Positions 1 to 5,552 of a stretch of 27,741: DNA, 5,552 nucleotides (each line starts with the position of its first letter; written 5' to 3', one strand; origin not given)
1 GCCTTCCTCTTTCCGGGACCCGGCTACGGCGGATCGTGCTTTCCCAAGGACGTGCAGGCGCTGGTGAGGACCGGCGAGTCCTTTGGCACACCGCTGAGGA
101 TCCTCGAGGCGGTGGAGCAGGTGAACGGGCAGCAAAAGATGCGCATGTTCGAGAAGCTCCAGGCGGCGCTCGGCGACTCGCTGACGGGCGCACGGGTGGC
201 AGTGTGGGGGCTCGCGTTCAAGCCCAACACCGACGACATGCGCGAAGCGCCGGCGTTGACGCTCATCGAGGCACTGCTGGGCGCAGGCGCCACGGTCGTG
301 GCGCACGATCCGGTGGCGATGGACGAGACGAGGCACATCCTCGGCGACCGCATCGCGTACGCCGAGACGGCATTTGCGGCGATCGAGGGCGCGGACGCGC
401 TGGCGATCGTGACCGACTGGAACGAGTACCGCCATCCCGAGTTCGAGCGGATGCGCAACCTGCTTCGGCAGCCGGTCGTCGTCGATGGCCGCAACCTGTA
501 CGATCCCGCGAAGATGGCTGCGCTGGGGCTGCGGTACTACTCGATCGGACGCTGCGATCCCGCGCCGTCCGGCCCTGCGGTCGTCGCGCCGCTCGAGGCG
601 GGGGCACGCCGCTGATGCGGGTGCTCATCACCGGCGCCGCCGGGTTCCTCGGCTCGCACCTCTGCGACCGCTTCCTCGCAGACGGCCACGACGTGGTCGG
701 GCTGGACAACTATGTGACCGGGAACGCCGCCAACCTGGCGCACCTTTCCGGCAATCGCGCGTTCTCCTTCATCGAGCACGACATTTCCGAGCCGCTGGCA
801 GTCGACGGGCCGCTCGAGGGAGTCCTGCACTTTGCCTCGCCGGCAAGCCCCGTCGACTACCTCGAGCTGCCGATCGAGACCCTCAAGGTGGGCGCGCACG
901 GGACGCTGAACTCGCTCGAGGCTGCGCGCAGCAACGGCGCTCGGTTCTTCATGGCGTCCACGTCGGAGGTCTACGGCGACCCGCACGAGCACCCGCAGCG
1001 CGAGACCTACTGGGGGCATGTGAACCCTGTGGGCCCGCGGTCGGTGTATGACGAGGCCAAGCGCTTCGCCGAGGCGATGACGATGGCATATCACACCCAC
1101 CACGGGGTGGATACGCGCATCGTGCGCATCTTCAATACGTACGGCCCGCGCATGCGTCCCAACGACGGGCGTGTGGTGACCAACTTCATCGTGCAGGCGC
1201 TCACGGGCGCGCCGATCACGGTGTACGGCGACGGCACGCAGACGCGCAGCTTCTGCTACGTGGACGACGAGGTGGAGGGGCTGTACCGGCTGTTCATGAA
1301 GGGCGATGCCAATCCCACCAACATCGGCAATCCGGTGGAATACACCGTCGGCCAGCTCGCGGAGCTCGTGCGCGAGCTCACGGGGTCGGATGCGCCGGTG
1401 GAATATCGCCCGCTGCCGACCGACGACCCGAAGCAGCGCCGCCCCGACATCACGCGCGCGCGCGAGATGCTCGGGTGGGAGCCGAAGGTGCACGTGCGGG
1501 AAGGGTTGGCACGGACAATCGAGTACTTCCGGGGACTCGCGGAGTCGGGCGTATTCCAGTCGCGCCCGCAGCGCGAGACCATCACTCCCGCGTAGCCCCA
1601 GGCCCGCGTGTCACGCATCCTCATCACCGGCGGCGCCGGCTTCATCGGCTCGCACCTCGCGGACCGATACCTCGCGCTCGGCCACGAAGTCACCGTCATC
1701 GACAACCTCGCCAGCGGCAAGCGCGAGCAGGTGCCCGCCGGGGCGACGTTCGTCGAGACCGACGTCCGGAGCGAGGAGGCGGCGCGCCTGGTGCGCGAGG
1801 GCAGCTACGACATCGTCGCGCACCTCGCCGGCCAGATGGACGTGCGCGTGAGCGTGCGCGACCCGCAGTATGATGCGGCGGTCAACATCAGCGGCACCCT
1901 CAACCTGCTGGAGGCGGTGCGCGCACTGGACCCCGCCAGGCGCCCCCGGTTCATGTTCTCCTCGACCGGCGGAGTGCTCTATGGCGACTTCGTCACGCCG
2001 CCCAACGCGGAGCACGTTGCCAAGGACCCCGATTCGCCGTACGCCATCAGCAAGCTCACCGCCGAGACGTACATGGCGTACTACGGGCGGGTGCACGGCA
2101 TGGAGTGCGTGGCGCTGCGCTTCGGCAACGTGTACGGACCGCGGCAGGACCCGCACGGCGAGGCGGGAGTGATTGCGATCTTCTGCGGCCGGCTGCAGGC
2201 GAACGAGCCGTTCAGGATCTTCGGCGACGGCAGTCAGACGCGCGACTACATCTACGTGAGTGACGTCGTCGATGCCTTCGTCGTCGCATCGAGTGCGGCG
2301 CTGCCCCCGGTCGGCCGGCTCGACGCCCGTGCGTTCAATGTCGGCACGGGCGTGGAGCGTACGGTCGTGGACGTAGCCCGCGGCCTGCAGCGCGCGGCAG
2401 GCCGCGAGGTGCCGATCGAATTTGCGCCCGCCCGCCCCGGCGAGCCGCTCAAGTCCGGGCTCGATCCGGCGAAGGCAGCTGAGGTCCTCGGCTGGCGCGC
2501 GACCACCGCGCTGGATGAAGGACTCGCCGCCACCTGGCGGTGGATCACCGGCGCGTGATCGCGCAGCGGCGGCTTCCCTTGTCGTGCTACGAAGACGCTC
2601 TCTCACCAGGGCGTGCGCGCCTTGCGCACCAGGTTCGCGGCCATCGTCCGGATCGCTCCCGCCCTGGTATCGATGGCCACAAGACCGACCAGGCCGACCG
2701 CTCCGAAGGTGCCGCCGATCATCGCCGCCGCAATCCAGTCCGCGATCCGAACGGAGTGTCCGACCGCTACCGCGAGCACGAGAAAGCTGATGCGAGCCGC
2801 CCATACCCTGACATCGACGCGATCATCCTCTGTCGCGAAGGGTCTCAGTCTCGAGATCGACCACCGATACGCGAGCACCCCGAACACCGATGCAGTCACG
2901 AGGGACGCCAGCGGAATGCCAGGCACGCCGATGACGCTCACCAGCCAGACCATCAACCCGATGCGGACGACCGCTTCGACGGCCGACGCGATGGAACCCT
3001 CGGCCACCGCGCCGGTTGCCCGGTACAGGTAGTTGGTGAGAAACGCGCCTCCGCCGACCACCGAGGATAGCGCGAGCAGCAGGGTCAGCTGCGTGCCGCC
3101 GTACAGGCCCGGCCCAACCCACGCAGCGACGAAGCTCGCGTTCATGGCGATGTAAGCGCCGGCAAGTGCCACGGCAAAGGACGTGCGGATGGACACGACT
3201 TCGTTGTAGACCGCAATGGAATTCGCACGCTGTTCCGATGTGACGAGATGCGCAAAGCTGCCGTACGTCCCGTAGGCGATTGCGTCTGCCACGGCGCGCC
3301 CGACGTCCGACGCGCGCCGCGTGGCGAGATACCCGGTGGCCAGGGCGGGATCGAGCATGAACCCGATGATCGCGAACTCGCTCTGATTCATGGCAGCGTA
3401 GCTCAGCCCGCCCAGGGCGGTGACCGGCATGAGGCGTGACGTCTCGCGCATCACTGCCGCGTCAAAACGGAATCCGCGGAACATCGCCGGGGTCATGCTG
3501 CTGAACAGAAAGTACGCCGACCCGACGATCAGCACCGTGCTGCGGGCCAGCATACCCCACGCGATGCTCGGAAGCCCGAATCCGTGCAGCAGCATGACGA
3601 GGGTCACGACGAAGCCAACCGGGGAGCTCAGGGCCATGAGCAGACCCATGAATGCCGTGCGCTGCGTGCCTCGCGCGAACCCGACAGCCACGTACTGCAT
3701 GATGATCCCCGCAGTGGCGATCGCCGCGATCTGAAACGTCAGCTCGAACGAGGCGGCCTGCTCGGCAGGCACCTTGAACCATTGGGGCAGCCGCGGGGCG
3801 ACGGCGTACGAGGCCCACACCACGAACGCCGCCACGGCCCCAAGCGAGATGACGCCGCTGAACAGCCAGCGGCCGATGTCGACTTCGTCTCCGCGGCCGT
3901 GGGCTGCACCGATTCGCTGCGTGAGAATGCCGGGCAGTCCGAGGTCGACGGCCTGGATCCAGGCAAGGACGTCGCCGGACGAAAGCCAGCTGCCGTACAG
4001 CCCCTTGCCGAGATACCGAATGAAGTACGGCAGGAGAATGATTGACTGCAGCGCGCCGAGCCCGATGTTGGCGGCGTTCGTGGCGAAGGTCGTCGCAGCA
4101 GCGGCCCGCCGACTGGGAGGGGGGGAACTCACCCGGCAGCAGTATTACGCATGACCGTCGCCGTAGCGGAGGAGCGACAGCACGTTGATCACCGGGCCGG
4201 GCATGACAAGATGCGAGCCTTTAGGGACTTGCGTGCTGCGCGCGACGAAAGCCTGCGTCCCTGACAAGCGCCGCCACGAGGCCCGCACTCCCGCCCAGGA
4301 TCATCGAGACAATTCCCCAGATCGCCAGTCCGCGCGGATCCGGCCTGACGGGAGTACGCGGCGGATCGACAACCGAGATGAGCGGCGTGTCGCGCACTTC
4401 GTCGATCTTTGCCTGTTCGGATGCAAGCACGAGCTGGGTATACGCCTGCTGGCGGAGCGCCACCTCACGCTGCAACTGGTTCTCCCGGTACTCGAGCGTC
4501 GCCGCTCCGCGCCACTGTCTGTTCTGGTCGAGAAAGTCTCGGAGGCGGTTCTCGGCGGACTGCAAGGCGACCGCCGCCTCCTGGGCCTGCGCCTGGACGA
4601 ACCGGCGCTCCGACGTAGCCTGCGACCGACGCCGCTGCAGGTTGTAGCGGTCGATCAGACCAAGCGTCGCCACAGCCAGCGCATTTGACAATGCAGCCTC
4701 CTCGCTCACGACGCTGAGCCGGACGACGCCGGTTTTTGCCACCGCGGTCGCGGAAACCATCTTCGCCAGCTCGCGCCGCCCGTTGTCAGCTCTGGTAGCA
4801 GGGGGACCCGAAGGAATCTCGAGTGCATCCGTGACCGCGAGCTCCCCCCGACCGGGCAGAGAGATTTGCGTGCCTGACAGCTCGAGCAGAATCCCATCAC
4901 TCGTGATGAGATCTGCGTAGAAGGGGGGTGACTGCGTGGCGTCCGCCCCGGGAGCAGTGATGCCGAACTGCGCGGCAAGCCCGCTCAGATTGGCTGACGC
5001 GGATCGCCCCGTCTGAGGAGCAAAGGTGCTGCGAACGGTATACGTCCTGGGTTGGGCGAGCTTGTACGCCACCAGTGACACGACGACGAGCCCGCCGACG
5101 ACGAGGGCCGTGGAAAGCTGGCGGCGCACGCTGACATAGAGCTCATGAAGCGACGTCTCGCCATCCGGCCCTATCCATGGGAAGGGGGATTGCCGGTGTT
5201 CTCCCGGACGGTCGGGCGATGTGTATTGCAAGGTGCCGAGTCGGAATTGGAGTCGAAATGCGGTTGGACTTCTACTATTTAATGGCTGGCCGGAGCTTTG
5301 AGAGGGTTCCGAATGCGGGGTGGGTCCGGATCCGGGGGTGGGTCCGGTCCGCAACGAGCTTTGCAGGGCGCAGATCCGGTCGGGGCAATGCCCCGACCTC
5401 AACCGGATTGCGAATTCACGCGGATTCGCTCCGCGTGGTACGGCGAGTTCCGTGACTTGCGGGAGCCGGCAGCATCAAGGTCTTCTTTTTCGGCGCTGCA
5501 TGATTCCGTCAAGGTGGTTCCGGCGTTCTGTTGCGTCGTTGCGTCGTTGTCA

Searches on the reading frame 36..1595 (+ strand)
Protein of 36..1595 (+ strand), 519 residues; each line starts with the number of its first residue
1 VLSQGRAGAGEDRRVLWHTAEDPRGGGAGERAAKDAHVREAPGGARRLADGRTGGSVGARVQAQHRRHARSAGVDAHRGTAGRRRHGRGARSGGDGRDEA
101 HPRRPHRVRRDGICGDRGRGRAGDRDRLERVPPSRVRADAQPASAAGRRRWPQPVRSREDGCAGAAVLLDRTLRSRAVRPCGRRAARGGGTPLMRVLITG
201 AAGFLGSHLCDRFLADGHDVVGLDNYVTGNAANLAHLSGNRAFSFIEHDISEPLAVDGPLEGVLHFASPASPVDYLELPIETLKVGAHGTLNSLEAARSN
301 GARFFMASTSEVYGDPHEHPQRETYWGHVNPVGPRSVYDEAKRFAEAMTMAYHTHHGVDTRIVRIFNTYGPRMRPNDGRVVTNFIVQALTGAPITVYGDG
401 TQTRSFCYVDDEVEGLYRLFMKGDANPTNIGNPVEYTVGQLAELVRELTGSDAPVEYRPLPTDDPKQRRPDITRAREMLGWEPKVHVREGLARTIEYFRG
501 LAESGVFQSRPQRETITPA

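Call 6: search_protein_families(library=pfam, proteins=[window:36-1595:+], max_evalue=0.001)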
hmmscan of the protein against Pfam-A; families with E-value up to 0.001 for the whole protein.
window:36-1595:+ (519 aa): 6 families
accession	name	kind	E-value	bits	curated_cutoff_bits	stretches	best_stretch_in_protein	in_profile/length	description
PF16363.11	GDP_Man_Dehyd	-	3.3e-55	188.3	27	1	197-493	1-331/332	GDP-mannose 4,6 dehydratase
PF01370.27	Epimerase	-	6.8e-53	180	20.9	1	196-430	1-239/240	NAD dependent epimerase/dehydratase family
PF01073.25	3Beta_HSD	-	1.7e-10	40.9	22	1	197-410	1-219/280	3-beta hydroxysteroid dehydrogenase/isomerase family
PF04321.23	RmlD_sub_bind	-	3.8e-07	29.9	27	1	194-397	1-176/287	RmlD substrate binding domain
PF02719.21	Polysacc_synt_2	-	8.6e-05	22.3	20.2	0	332-415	132-212/293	Polysaccharide biosynthesis protein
PF07993.18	NAD_binding_4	-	9.5e-05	22.1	20.1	0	273-384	99-220/258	Male sterility protein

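Call 45: search_protein_families(library=ncbifam, proteins=[window:36-1595:+], max_evalue=1e-20)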
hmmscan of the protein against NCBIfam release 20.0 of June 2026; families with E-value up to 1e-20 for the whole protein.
window:36-1595:+ (519 aa): 8 families
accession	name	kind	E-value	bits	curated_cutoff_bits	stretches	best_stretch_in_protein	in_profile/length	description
TIGR01181.1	dTDP_gluc_dehyt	equivalog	8.6e-39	133.5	365.1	1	195-499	1-312/321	dTDP-glucose 4,6-dehydratase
TIGR04180.1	EDH_00030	hypoth_equivalog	1.3e-32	113.1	475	1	196-484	1-295/297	NAD-dependent 4,6-dehydratase LegB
TIGR01179.1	galE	equivalog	3.2e-31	108.4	262.3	1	195-486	1-312/332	UDP-glucose 4-epimerase GalE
NF005998.1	PRK08125.1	equivalog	1.7e-30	106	777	1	194-498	316-649/649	bifunctional UDP-4-amino-4-deoxy-L-arabinose formyltransferase/UDP-glucuronic acid oxidase ArnA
NF008872.0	PRK11908.1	equivalog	3.9e-30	105.1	294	1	194-500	2-337/349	bifunctional UDP-4-keto-pentose/UDP-xylose synthase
NF011728.1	PRK15181.1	equivalog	1.5e-25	89.9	760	1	195-498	17-337/348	Vi polysaccharide biosynthesis UDP-N-acetylglucosaminuronic acid C-4 epimerase TviC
NF007582.0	PRK10217.1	equivalog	2.3e-25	89.4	698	1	194-498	2-331/355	dTDP-glucose 4,6-dehydratase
NF007490.0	PRK10084.1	subfamily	2e-23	83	649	1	194-498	1-334/361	dTDP-glucose 4,6-dehydratase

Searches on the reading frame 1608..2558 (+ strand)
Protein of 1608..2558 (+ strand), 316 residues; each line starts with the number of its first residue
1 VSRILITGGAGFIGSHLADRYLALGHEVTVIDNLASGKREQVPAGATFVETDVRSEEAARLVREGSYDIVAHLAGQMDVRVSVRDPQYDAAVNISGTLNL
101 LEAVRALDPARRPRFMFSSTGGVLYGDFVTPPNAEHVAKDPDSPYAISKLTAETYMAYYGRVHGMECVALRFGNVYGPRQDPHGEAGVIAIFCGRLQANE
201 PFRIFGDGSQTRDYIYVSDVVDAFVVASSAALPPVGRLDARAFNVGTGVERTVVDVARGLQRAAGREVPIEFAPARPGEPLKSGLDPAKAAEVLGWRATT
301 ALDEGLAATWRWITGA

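Call 6: search_protein_families(library=pfam, proteins=[window:1608-2558:+], max_evalue=0.001)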
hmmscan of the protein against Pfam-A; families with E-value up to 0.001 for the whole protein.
window:1608-2558:+ (316 aa): 6 families
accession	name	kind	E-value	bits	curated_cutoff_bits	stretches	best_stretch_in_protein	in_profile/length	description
PF01370.27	Epimerase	-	9e-57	192.7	20.9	1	4-230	1-227/240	NAD dependent epimerase/dehydratase family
PF16363.11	GDP_Man_Dehyd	-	2.1e-55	188.9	27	1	5-307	1-330/332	GDP-mannose 4,6 dehydratase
PF01073.25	3Beta_HSD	-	1.9e-19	70.2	22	1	5-230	1-231/280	3-beta hydroxysteroid dehydrogenase/isomerase family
PF04321.23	RmlD_sub_bind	-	1.8e-09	37.5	27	1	3-183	2-155/287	RmlD substrate binding domain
PF02719.21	Polysacc_synt_2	-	3.9e-09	36.6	20.2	0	140-282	133-270/293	Polysaccharide biosynthesis protein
PF07993.18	NAD_binding_4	-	7.3e-07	29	20.1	0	65-183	87-210/258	Male sterility protein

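Call 45: search_protein_families(library=ncbifam, proteins=[window:1608-2558:+], max_evalue=1e-20)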
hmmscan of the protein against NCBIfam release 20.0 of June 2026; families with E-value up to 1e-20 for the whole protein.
window:1608-2558:+ (316 aa): 8 families
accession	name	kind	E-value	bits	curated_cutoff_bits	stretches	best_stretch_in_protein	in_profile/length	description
TIGR01179.1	galE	equivalog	3.8e-52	177.2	262.3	1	3-313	1-325/332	UDP-glucose 4-epimerase GalE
TIGR01181.1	dTDP_gluc_dehyt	equivalog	1.1e-44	152.8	365.1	1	3-313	1-311/321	dTDP-glucose 4,6-dehydratase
NF007956.0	PRK10675.1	subfamily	1.3e-39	136.3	394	1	3-313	2-329/338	UDP-glucose 4-epimerase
TIGR04180.1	EDH_00030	hypoth_equivalog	5.1e-30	104.6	475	1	4-276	1-268/297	NAD-dependent 4,6-dehydratase LegB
NF011728.1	PRK15181.1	equivalog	5.7e-29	101.2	760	1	3-312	17-336/348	Vi polysaccharide biosynthesis UDP-N-acetylglucosaminuronic acid C-4 epimerase TviC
NF007582.0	PRK10217.1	equivalog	1.6e-26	93.3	698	1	1-313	1-331/355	dTDP-glucose 4,6-dehydratase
TIGR02197.1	heptose_epim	equivalog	1.8e-26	93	274.6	1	4-274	1-270/316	ADP-glyceromanno-heptose 6-epimerase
NF007490.0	PRK10084.1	subfamily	1.8e-21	76.6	649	1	3-313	2-334/361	dTDP-glucose 4,6-dehydratase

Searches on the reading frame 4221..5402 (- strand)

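Call 6: search_protein_families(library=pfam, proteins=[window:4221-5402:-], max_evalue=0.001)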
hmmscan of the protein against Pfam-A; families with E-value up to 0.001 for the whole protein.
window:4221-5402:- (393 aa): 1 family
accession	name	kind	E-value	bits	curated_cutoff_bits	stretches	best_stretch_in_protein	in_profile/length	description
PF13807.11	GNVR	-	7.5e-06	26.2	27.7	1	309-382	8-81/82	G-rich domain on putative tyrosine kinase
